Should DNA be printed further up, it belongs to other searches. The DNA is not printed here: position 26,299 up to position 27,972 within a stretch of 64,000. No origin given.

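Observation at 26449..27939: pcnB (poly(A) polymerase) has no canonical start codon upstream of its conserved catalytic N-terminus, paralleling the AUU start of E. coli pcnB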

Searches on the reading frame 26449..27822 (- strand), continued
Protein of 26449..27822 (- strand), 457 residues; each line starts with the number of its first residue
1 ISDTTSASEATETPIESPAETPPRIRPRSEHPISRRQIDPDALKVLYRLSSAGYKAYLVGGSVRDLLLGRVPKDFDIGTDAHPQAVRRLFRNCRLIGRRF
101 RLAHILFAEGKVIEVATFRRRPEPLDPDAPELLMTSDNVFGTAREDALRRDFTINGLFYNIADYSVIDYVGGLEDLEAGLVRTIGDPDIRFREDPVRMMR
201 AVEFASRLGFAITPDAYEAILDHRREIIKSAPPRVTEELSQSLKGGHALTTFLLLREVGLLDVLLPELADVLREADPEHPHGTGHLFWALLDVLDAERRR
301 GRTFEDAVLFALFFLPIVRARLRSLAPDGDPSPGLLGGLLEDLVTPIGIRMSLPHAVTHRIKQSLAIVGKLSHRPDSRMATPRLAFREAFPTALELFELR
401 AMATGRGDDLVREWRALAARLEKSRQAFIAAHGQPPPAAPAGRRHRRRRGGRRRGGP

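Call 36: list_cluster_members(proteins=[P0121, P0122, P0124, P0125, P0126, P0127, P0128, P0131, P0133, P0135])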
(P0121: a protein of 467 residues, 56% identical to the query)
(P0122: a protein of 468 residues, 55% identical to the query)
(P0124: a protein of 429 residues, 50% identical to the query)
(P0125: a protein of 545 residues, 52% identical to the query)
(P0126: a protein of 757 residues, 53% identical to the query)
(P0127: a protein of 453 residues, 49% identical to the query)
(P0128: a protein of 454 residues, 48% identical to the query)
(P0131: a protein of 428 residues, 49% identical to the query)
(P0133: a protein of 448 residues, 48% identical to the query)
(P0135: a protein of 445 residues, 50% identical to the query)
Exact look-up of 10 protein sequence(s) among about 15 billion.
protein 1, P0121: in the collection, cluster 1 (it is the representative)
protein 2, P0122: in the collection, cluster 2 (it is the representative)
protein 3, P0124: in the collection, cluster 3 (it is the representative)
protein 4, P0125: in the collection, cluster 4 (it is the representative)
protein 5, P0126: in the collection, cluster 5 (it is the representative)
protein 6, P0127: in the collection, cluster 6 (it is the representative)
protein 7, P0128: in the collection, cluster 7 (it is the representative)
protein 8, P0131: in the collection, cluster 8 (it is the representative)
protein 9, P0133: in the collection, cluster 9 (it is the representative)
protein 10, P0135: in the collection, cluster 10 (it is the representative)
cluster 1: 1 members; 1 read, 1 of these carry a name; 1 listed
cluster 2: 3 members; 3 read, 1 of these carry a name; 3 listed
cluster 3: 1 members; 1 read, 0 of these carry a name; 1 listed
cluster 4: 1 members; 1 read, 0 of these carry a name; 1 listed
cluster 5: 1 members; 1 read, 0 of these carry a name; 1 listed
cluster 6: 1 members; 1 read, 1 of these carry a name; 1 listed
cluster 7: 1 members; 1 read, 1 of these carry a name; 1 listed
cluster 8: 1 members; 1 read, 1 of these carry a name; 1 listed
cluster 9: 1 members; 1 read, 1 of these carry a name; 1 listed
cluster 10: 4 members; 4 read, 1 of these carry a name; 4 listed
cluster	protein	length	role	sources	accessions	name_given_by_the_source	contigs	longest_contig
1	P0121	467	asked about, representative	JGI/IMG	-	poly(A) polymerase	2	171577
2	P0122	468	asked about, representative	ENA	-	-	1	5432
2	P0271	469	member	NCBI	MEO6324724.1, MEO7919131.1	MAG: polynucleotide adenylyltransferase PcnB [Thermoanaerobaculia bacterium]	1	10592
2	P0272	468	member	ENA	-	-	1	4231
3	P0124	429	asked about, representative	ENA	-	-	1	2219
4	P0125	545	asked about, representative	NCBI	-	-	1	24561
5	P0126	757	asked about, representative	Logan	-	-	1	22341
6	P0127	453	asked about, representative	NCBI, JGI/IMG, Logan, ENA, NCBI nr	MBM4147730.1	MAG: polynucleotide adenylyltransferase PcnB [Lentisphaerae bacterium] | polynucleotide adenylyltransferase PcnB [Lentisphaerota bacterium]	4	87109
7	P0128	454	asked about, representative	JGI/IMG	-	poly(A) polymerase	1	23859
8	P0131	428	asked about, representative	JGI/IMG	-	poly(A) polymerase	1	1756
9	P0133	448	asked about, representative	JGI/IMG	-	poly(A) polymerase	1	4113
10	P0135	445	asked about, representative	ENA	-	-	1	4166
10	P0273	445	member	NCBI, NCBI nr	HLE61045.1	MAG TPA: hypothetical protein VI700_05870 [Thermoanaerobaculaceae bacterium] | hypothetical protein [Thermoanaerobaculaceae bacterium]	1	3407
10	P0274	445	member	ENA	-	-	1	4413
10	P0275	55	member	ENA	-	-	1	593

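Call 38: search_solved_structures(query=window:26449-27822:-, show_alignments=1)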
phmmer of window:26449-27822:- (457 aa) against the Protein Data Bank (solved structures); distinct sequences matched with E-value up to 0.001: 20.
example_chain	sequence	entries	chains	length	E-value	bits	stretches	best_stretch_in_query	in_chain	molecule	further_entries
3aqm_A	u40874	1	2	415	7.1e-78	265.8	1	25-404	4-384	Poly(A) polymerase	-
3aql_A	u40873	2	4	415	2.2e-77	264.1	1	25-404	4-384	Poly(A) polymerase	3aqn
3aqk_A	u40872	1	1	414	2.4e-77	264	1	25-404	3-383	Poly(A) polymerase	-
1miv_A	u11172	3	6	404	7.3e-37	130.6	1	41-270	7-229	tRNA CCA-adding enzyme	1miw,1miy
6ibp_A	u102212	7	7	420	8.3e-35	123.8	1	41-243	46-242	CCA-adding enzyme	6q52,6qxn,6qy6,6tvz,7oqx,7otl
7otr_A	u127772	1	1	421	8.4e-35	123.8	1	41-243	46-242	CCA-adding protein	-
4wby_A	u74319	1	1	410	2.8e-21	79.2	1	50-264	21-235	Poly A polymerase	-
1vfg_A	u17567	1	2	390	3.9e-21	78.7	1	52-264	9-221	poly A polymerase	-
4wbz_A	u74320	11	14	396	4.1e-21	78.7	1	52-264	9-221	Poly A polymerase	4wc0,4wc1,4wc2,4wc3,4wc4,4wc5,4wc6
9kma_A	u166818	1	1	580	2.1e-18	69.8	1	139-317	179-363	Polynucleotide adenylyltransferase family protein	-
3h37_A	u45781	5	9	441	2.7e-17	66.1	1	37-266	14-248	TRNA nucleotidyl transferase-related protein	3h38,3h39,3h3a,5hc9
9ns4_A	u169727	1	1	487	7.3e-17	64.7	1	141-258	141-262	tRNA nucleotidyltransferase cca2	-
3wfp_A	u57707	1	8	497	2.6e-16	62.9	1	54-281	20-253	Poly A polymerase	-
3wfo_A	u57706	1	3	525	2.7e-16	62.8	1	54-281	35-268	Poly A polymerase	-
3wfr_E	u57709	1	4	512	2.7e-16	62.8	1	54-281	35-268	Poly A polymerase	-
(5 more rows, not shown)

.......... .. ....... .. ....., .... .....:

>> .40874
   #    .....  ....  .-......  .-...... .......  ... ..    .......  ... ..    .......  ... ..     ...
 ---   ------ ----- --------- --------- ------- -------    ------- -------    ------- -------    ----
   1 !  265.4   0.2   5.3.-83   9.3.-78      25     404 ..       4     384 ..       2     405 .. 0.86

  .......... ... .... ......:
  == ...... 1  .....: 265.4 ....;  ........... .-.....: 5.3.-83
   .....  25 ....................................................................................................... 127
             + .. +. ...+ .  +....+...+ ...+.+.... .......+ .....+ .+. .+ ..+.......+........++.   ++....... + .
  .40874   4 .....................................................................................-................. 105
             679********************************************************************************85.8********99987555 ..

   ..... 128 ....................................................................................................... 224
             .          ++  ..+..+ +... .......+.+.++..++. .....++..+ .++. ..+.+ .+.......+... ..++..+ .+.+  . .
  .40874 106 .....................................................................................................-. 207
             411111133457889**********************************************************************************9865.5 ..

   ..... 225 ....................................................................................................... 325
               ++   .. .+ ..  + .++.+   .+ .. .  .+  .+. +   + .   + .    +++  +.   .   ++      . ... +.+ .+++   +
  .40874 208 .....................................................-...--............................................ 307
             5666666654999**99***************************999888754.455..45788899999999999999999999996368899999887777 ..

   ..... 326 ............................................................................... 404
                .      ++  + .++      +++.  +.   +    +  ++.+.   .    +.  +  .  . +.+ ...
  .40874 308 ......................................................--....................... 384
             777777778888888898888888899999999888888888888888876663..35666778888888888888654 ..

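Call 45: find_related_loci(query=P0122, collection=metagenome_contigs, flank=1500)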
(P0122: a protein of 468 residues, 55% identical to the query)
Query P0122 (468 aa) in metagenome_contigs; peptide patterns used: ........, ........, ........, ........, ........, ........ (x = any residue, [..] = any of these).
160 stretches matched a pattern; 3 encode a relative of the query (tblastn E <= 1e-3); 3 distinct loci.
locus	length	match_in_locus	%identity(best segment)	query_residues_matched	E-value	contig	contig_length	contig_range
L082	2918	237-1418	36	4-415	1e-61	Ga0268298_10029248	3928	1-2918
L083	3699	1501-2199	39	13-256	4e-60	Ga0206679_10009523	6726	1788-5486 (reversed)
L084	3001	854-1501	41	30-258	3e-45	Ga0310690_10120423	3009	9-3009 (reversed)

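Call 46: find_encoding_contigs(protein=P0122, flank=1500, max_places=3)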
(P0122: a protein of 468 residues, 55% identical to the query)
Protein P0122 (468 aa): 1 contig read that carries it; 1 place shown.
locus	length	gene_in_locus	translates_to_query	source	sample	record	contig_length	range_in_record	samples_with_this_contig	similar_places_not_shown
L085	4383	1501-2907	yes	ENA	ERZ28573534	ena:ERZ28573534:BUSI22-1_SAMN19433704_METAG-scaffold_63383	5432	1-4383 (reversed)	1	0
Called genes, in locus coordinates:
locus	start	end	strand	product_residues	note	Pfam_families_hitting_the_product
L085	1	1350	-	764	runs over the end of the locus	-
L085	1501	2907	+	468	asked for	PF01743:PolyA_pol, PF12627:PolyA_pol_RNAbd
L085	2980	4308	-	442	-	PF06206:CpeT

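Call 48: find_encoding_contigs(protein=P0121, flank=1500, max_places=2)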
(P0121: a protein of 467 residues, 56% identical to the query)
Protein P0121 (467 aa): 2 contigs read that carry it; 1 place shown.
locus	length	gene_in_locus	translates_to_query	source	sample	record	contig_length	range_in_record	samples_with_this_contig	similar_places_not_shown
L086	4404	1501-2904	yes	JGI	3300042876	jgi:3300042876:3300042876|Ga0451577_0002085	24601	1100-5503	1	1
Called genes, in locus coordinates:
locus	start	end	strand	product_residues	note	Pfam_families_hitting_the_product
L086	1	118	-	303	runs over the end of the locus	PF02653:BPD_transp_2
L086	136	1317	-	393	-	PF13433:Peripla_BP_5, PF13458:Peripla_BP_6, PF01094:ANF_receptor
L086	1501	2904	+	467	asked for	PF01743:PolyA_pol, PF12627:PolyA_pol_RNAbd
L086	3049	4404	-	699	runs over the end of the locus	PF00270:DEAD (faint), PF04851:ResIII, PF17757:UvrB_inter, PF27431:UvrB_3rd, PF00271:Helicase_C, PF12344:UvrB, PF02151:UVR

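Call 49: find_encoding_contigs(protein=P0190, flank=1500, max_places=2)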
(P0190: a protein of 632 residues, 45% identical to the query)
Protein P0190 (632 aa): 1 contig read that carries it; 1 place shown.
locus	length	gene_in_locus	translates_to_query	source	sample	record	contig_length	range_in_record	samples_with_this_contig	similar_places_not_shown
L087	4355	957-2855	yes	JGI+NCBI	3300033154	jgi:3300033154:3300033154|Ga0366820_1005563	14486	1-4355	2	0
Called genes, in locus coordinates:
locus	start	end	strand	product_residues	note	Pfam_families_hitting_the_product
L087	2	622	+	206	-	?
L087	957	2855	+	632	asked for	PF01743:PolyA_pol, PF12627:PolyA_pol_RNAbd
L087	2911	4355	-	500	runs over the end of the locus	PF02789:Peptidase_M17_N, PF00883:Peptidase_M17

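Call 50: find_encoding_contigs(protein=P0256, flank=1500, max_places=2)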
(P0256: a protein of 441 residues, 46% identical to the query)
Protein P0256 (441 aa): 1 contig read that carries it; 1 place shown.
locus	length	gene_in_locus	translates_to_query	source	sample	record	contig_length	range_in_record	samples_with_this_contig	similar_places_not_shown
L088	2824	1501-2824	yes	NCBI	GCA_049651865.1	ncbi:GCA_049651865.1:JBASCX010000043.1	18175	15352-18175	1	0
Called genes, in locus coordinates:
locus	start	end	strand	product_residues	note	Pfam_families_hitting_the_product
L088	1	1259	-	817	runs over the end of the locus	-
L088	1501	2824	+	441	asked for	PF01743:PolyA_pol, PF12627:PolyA_pol_RNAbd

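Call 52: find_encoding_contigs(protein=P0205, flank=1500, max_places=2)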
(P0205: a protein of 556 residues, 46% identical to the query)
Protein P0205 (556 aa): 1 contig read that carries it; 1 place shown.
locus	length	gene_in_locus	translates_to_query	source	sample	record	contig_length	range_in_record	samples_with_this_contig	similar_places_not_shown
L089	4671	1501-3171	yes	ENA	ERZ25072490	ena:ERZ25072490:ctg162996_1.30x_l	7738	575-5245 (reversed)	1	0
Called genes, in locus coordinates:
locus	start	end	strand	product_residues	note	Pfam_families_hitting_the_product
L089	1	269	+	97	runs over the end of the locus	PF12698:ABC2_membrane_3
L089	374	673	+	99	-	PF12698:ABC2_membrane_3 (weak)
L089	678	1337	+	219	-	PF13561:adh_short_C2, PF00106:adh_short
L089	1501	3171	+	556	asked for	PF01743:PolyA_pol, PF12627:PolyA_pol_RNAbd, PF12626:PolyA_pol_arg_C (weak)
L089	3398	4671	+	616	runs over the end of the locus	?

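Call 53: find_encoding_contigs(protein=P0211, flank=1500, max_places=2)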
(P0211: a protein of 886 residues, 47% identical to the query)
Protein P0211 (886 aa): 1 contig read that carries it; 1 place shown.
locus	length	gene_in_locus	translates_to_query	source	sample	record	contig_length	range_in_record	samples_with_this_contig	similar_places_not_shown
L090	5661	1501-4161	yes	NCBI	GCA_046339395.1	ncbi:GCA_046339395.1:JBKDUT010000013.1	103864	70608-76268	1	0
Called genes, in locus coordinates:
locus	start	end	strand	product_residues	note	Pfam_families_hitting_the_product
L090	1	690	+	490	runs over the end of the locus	PF12698:ABC2_membrane_3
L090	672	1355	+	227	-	PF13561:adh_short_C2, PF00106:adh_short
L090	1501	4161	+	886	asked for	PF01743:PolyA_pol, PF12627:PolyA_pol_RNAbd, PF12626:PolyA_pol_arg_C (weak)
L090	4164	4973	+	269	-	PF02548:Pantoate_transf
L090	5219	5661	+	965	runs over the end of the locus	PF02700:PurS (weak), PF18072:FGAR-AT_linker, PF00586:AIRS, PF22689:FGAR-AT_PurM_N-like (faint), PF02769:AIRS_C, PF00586:AIRS (weak), PF02769:AIRS_C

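Call 54: list_cluster_members(proteins=[P0256, P0205, P0211, P0175, P0227, P0230, P0244, P0190, P0253])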
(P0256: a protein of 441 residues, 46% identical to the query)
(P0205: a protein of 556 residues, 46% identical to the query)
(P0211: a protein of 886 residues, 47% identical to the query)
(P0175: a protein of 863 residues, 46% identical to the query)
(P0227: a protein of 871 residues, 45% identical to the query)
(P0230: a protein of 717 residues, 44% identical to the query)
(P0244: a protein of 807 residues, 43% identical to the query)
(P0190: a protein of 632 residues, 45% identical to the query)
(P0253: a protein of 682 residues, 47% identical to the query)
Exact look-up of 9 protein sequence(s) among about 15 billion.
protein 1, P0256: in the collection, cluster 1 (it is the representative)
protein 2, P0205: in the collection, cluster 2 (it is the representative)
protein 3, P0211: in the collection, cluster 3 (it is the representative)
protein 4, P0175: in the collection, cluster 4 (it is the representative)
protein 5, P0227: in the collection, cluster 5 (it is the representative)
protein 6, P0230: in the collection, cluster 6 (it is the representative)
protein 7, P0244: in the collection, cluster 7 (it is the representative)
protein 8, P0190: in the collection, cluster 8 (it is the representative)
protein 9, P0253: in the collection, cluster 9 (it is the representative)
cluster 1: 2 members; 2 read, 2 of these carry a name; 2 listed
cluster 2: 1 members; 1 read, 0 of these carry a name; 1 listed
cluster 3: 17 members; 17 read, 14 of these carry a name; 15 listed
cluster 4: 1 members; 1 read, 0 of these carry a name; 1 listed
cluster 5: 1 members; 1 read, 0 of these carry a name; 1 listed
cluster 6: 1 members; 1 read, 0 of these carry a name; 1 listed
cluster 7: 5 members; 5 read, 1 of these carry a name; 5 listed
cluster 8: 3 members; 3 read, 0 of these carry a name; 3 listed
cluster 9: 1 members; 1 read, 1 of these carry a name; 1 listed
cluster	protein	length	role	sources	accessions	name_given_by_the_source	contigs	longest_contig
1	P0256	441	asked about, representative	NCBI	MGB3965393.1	MAG: polynucleotide adenylyltransferase PcnB, partial [Planctomycetota bacterium]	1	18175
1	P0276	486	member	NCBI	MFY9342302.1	MAG: polynucleotide adenylyltransferase PcnB, partial [Planctomycetota bacterium]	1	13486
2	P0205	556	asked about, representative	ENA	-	-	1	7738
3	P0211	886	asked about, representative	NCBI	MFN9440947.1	MAG: polynucleotide adenylyltransferase PcnB [Planctomycetota bacterium]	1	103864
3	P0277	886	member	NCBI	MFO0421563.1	MAG: polynucleotide adenylyltransferase PcnB [Planctomycetota bacterium]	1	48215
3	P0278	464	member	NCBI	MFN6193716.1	MAG: polynucleotide adenylyltransferase PcnB, partial [Planctomycetota bacterium]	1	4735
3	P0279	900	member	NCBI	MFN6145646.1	MAG: polynucleotide adenylyltransferase PcnB [Planctomycetota bacterium]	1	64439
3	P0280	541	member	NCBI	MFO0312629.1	MAG: polynucleotide adenylyltransferase PcnB, partial [Planctomycetota bacterium]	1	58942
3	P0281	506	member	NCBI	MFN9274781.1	MAG: polynucleotide adenylyltransferase PcnB, partial [Planctomycetota bacterium]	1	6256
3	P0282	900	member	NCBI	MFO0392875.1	MAG: polynucleotide adenylyltransferase PcnB [Planctomycetota bacterium]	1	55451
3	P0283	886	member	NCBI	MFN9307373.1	MAG: polynucleotide adenylyltransferase PcnB [Planctomycetota bacterium]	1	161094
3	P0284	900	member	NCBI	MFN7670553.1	MAG: polynucleotide adenylyltransferase PcnB [Planctomycetota bacterium]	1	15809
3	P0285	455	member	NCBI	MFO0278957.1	MAG: polynucleotide adenylyltransferase PcnB, partial [Planctomycetota bacterium]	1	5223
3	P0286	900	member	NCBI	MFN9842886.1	MAG: polynucleotide adenylyltransferase PcnB [Planctomycetota bacterium]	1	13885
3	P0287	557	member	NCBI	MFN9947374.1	MAG: polynucleotide adenylyltransferase PcnB, partial [Planctomycetota bacterium]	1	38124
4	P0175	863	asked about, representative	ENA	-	-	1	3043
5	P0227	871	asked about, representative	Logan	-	-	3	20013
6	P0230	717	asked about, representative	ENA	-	-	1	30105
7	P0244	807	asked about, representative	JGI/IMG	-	poly(A) polymerase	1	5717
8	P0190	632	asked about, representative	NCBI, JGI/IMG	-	-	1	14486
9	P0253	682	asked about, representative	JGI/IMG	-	tRNA nucleotidyltransferase/poly(A) polymerase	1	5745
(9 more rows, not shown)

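Call 57: find_encoding_contigs(protein=P0279, flank=600, max_places=2)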
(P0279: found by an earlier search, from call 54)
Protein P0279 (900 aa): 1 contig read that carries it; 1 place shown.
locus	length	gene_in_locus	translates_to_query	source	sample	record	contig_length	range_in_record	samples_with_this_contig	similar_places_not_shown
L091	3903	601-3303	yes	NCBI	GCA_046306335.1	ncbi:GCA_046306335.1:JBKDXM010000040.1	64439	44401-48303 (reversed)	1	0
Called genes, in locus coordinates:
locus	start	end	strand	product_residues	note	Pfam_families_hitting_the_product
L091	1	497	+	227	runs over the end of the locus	PF13561:adh_short_C2, PF00106:adh_short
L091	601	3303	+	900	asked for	PF01743:PolyA_pol, PF12627:PolyA_pol_RNAbd, PF12626:PolyA_pol_arg_C (weak)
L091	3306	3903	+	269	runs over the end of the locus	PF02548:Pantoate_transf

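Call 58: find_encoding_contigs(protein=P0244, flank=600, max_places=2)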
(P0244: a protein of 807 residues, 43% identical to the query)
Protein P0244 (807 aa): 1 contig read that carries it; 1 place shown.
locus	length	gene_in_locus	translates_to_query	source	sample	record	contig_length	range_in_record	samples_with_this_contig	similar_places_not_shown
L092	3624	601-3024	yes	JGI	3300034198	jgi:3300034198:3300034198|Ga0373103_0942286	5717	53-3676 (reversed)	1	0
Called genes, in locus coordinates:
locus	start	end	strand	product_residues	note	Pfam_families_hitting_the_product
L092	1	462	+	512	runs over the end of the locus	PF13964:Beta-prop_Calicin (faint), PF24996:NANM (faint), PF01344:Kelch_1 (faint), PF24981:Beta-prop_ATRN-LZTR1 (faint), PF13418:Beta-prop_TYW4 (weak), PF24681:Kelch_KLHDC2_KLHL20_DRC7, PF07250:Glyoxal_oxid_N (weak), PF13415:Beta-prop_FBX42, +2 more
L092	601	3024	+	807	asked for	PF01743:PolyA_pol, PF12627:PolyA_pol_RNAbd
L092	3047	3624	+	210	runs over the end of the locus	?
